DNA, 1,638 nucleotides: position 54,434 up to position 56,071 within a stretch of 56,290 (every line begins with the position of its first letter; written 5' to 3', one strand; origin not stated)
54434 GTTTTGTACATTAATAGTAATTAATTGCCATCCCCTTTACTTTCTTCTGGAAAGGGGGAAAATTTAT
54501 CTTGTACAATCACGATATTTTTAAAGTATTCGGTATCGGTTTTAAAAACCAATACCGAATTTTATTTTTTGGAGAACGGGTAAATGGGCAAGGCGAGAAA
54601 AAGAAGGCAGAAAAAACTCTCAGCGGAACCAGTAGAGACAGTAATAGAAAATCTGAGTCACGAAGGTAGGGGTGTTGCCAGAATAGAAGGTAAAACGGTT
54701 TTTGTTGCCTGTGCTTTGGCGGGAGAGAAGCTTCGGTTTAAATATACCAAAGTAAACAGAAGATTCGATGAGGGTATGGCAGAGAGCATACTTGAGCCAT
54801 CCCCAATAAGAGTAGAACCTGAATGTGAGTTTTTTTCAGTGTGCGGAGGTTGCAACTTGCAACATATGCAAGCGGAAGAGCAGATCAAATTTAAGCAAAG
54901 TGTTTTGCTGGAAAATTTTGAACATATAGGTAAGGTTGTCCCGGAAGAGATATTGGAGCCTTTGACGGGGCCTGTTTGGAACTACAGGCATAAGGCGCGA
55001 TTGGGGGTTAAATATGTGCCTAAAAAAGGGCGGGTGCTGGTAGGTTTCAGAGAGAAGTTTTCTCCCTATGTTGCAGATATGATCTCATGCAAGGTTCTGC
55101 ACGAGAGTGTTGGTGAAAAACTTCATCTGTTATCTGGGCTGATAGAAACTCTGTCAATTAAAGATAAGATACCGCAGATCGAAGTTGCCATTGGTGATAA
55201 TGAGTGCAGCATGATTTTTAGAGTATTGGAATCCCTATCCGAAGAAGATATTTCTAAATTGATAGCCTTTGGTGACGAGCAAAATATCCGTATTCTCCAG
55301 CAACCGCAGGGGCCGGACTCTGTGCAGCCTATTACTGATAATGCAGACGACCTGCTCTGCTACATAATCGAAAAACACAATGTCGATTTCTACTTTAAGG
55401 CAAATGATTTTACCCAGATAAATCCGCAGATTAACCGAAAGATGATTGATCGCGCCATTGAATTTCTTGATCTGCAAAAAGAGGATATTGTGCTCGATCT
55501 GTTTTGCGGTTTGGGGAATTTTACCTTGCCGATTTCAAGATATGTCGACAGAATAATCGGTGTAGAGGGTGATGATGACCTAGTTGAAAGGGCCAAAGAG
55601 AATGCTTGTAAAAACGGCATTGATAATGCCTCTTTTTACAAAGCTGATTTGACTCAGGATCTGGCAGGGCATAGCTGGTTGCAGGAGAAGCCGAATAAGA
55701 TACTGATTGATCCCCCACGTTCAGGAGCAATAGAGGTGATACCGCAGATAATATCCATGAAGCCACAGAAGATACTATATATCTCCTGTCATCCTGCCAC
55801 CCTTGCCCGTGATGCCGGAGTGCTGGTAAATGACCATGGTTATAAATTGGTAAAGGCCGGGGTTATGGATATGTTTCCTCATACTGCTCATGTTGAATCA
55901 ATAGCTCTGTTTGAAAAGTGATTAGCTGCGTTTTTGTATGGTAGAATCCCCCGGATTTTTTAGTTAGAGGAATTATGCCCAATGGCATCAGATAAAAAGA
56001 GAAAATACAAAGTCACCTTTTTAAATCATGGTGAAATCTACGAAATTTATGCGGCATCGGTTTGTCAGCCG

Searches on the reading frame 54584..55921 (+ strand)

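Call 26: search_protein_families(library=pfam, proteins=[window:54584-55921:+], max_evalue=0.00001)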
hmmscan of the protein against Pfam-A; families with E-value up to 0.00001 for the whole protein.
window:54584-55921:+ (445 aa): 5 families
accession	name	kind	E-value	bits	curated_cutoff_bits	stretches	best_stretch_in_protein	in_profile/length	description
PF05958.17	tRNA_U5-meth_tr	-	1.8e-28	100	23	1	262-444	165-355/357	tRNA (Uracil-5-)-methyltransferase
PF13847.12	Methyltransf_31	-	2.4e-09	37.5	27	1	299-375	3-80/145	Methyltransferase domain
PF00398.26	RrnaAD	-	2.8e-07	30.4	24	1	272-352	3-86/263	Ribosomal RNA adenine dimethylase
PF13649.12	Methyltransf_25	-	5e-07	30.8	27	1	303-358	1-57/97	Methyltransferase domain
PF01938.26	TRAM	-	5.3e-06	26.6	21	0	21-61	12-55/61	TRAM domain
